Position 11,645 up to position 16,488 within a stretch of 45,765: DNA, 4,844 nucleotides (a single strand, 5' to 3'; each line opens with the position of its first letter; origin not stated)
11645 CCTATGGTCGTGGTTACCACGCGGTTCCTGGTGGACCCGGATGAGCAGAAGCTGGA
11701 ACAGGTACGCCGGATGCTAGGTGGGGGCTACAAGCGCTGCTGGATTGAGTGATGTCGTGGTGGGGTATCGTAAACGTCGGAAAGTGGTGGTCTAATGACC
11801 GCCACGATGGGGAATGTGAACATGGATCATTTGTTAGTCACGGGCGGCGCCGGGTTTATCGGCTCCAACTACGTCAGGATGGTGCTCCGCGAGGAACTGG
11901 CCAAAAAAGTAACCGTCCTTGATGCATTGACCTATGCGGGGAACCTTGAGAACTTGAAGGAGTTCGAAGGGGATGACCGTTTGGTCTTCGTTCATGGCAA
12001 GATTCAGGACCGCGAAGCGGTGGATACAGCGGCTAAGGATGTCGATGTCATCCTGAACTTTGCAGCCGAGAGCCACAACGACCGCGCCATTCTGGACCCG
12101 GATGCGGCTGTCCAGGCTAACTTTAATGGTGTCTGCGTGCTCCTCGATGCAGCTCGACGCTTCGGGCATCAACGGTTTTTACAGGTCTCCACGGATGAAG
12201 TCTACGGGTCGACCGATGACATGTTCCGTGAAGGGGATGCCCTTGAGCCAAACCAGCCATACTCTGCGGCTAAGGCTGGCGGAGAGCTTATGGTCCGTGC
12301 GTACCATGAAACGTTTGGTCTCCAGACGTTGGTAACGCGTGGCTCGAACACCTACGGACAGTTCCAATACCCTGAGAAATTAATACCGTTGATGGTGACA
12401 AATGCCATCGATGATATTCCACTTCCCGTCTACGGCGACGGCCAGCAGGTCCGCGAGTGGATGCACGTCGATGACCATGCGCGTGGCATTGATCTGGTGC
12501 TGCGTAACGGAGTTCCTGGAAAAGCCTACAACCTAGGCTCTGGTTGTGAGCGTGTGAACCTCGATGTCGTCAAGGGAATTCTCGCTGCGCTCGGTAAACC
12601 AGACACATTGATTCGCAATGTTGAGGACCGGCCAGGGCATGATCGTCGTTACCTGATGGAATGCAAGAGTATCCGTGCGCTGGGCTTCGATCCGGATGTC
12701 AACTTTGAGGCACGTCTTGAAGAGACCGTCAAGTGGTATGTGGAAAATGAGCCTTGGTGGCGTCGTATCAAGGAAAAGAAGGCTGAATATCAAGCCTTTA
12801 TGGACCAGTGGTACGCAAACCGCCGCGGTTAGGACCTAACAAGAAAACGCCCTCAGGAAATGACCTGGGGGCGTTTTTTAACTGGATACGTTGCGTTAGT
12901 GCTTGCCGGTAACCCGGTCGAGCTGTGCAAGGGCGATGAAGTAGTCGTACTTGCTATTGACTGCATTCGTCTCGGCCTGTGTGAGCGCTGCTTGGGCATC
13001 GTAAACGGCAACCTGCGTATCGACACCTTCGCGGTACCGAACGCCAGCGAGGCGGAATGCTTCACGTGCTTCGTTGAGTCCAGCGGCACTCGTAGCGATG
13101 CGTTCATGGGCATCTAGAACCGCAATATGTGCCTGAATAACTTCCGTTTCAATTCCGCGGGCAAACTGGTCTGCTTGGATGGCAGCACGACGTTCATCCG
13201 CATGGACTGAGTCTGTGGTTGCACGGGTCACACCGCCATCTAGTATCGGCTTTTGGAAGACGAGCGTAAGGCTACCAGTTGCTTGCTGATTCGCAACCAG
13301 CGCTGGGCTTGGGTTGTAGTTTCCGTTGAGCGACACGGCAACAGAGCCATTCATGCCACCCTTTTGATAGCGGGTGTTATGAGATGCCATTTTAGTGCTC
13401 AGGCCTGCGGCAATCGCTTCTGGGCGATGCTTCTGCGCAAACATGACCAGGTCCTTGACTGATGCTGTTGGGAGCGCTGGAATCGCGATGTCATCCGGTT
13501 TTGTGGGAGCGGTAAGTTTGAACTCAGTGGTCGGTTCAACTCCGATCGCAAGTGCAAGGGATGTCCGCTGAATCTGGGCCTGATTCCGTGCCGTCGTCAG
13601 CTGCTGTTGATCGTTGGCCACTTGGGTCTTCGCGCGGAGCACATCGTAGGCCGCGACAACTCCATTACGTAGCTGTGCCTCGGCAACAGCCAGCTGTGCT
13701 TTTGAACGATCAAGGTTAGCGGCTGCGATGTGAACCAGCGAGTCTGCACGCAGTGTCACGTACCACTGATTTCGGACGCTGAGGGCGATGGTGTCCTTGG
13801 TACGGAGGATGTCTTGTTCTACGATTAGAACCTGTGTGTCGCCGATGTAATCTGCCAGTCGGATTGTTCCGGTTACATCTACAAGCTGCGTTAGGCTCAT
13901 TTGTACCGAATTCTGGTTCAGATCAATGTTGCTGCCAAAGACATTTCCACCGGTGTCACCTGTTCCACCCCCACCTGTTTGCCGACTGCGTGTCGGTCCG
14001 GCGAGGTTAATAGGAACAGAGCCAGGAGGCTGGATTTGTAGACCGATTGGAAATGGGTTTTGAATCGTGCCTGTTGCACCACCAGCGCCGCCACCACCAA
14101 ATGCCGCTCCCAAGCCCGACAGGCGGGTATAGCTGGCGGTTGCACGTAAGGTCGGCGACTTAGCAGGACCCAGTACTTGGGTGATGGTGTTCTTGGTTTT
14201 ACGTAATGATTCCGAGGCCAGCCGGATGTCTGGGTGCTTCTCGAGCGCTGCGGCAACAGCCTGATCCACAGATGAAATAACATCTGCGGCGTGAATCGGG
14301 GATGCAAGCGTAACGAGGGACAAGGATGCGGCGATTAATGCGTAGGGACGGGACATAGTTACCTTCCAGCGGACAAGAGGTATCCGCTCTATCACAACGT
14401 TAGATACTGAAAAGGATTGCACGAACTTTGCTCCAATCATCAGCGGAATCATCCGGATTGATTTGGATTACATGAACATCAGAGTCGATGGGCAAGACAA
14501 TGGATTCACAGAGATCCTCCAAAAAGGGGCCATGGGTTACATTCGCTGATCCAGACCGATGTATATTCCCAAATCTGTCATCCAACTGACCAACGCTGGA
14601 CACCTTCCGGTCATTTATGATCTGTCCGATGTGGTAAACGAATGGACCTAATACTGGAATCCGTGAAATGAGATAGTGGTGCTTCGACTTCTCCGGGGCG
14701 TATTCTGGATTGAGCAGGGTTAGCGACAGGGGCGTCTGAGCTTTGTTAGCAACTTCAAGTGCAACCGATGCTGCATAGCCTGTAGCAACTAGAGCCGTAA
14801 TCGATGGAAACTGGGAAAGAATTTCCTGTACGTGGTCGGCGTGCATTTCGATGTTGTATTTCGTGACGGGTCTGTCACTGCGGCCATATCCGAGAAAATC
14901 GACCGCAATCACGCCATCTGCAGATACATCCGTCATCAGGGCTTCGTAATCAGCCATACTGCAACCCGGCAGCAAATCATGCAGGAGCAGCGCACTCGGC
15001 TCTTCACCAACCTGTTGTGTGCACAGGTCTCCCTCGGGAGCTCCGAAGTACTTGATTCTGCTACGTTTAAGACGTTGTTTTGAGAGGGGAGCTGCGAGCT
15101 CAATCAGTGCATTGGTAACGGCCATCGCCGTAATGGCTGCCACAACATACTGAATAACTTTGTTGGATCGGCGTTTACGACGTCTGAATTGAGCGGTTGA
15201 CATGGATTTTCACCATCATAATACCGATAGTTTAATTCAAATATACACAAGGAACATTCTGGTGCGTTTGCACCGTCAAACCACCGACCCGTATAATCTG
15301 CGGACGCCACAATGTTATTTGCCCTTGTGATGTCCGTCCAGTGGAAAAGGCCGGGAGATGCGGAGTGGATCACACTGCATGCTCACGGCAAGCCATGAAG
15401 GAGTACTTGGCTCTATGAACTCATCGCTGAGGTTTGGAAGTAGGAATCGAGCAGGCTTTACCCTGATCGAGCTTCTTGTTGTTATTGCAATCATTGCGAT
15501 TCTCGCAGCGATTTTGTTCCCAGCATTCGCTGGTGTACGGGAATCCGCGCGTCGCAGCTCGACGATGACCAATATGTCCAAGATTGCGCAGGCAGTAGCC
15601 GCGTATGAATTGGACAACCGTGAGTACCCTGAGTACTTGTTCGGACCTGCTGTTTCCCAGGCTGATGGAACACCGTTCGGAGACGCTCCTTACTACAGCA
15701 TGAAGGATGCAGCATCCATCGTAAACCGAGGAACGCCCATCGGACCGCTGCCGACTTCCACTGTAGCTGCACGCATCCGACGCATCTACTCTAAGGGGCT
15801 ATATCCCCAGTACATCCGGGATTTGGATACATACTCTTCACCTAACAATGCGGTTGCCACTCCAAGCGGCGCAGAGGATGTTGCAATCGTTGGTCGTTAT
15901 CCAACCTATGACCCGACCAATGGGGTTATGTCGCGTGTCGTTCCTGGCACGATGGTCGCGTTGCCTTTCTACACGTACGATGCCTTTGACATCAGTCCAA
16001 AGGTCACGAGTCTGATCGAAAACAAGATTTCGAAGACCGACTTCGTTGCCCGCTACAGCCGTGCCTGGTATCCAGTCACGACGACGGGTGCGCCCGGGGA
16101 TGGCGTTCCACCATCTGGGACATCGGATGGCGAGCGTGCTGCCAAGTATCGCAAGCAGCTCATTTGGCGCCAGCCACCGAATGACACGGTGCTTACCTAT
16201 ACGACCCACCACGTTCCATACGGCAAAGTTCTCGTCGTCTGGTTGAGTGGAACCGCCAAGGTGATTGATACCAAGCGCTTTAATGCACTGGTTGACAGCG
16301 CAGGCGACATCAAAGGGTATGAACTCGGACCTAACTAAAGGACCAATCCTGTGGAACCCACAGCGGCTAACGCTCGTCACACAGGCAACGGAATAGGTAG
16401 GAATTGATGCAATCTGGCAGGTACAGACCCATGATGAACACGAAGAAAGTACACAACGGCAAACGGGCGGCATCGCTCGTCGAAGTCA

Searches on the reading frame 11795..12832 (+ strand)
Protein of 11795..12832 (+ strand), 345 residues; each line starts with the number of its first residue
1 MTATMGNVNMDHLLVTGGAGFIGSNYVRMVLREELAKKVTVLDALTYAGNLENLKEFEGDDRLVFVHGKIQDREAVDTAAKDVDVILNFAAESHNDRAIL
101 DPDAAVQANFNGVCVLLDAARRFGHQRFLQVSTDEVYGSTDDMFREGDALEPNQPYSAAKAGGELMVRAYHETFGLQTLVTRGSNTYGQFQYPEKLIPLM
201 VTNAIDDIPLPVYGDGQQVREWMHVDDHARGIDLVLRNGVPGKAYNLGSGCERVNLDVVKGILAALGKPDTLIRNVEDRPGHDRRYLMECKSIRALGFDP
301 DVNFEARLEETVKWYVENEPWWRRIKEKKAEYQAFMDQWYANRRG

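Call 7: search_protein_families(library=pfam, proteins=[window:11795-12832:+], max_evalue=0.01)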
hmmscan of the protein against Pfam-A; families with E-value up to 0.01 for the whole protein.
window:11795-12832:+ (345 aa): 8 families
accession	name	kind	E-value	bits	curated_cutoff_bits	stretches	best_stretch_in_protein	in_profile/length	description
PF16363.11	GDP_Man_Dehyd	-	4.3e-63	214.2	27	1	14-310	1-331/332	GDP-mannose 4,6 dehydratase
PF01370.27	Epimerase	-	7.6e-59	199.5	20.9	1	14-248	2-240/240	NAD dependent epimerase/dehydratase family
PF01073.25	3Beta_HSD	-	2.6e-18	66.5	22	1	14-227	1-220/280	3-beta hydroxysteroid dehydrogenase/isomerase family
PF04321.23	RmlD_sub_bind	-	5.1e-18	65.6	27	1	12-241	2-202/287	RmlD substrate binding domain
PF02719.21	Polysacc_synt_2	-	1.8e-11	44.2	20.2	1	13-137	1-132/293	Polysaccharide biosynthesis protein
PF07993.18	NAD_binding_4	-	7.9e-10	38.7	20.1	1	15-188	1-209/258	Male sterility protein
PF13460.12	NAD_binding_10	-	4e-09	37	27.2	1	17-168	1-132/184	NAD(P)H-binding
PF00106.31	adh_short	-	0.003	17.5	26.6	0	13-84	3-79/195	short chain dehydrogenase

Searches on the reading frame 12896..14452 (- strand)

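Call 5: search_protein_families(library=pfam, proteins=[window:12896-14452:-], max_evalue=0.001)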
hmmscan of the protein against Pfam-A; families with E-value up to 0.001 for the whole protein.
window:12896-14452:- (518 aa): 1 family
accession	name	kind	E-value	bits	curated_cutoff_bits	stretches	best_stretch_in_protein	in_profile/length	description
PF02321.23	OEP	-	1.7e-39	136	22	2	338-516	7-187/187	Outer membrane efflux protein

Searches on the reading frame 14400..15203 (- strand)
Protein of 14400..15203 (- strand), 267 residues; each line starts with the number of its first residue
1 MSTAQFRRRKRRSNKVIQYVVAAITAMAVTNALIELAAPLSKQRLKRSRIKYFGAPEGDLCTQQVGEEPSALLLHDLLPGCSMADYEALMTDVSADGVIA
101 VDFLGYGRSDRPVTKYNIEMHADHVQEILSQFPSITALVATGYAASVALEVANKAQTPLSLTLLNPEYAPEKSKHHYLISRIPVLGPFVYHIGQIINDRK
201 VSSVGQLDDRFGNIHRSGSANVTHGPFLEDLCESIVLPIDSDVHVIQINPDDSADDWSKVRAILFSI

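Call 5: search_protein_families(library=pfam, proteins=[window:14400-15203:-], max_evalue=0.001)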
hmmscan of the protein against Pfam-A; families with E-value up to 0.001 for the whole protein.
window:14400-15203:- (267 aa): 1 family
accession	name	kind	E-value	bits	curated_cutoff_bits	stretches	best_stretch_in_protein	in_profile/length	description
PF12697.13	Abhydrolase_6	-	4.6e-06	27.9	26.3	1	77-178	3-94/217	Alpha/beta hydrolase family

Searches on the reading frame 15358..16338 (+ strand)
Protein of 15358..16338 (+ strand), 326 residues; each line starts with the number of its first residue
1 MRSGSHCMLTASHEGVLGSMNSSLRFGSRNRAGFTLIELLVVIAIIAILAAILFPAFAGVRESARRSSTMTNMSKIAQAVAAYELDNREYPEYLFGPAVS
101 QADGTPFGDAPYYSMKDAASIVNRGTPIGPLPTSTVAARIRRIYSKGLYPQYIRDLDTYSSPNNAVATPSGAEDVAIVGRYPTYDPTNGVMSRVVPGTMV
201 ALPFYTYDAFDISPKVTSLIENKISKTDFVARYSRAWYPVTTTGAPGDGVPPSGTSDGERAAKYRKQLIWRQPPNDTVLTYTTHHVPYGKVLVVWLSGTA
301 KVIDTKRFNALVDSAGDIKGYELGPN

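Call 4: search_protein_families(library=pfam, proteins=[window:15358-16338:+], max_evalue=0.1)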
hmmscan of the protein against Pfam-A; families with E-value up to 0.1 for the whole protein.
window:15358-16338:+ (326 aa): 3 families
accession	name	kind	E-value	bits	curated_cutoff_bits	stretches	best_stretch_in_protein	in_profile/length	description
PF07963.17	N_methyl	-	6.7e-10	38.6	21.2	1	29-54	2-27/27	Prokaryotic N-terminal methylation motif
PF07596.16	SBP_bac_10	-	0.0014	19.2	23.3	1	60-102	3-45/268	Protein of unknown function (DUF1559)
PF08334.16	T2SSG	-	0.012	16.1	21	1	61-92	6-37/108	Type II secretion system (T2SS), protein G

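Call 6: search_protein_families(library=ncbifam, proteins=[window:15358-16338:+], max_evalue=0.1)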
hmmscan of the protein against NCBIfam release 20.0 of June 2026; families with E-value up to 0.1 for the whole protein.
window:15358-16338:+ (326 aa): 17 families
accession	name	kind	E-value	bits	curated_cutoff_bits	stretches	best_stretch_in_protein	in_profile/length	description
TIGR01710.1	typeII_sec_gspG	equivalog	5.2e-13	49.2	88.85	1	33-92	2-61/134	type II secretion system major pseudopilin GspG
NF041775.1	typeIV_PilA_Myxo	equivalog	3.4e-10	40.3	400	1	25-83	5-62/214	type IV pilin protein PilA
TIGR02532.1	IV_pilin_GFxxxE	domain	3.8e-08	32.8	16.3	1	31-53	1-23/24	prepilin-type N-terminal cleavage/methylation domain-containing protein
NF007862.0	PRK10574.1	equivalog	3.9e-08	33.6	138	1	30-80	3-53/145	prepilin peptidase-dependent pilin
NF040999.1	pilin_ComGC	equivalog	4.1e-08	33.3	75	1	32-91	2-61/84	competence type IV pilus major pilin ComGC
TIGR01708.2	typeII_sec_gspH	equivalog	2.8e-06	27.4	80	1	32-65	2-35/169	type II secretion system minor pseudopilin GspH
TIGR02596.1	TIGR02596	subfamily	4e-05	23.8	70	1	34-79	1-47/196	Verru_Chthon cassette protein D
TIGR01711.1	gspJ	equivalog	5.6e-05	23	64.85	1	32-87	1-57/192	type II secretion system minor pseudopilin GspJ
NF041013.1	T4P_ComGE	equivalog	0.0001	22.3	49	1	32-85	4-58/83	competence type IV pilus minor pilin ComGE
NF007800.0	PRK10506.1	equivalog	0.00095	19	158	1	29-70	6-47/163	prepilin peptidase-dependent protein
TIGR01707.1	gspI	equivalog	0.0012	19.3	44.35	1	33-66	1-34/101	type II secretion system minor pseudopilin GspI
NF040982.1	ComGD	equivalog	0.0045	17.4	70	1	32-73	2-43/139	competence type IV pilus minor pilin ComGD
TIGR02599.1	TIGR02599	subfamily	0.011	15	256.5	1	33-78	1-46/361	Verru_Chthon cassette protein C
NF047828.1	T3SSXpsI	equivalog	0.025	14.6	150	1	33-81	3-51/132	type II secretion system protein XpsI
NF041002.1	pilin_ComGF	equivalog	0.027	14.7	80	1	32-61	2-31/139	competence type IV pilus minor pilin ComGF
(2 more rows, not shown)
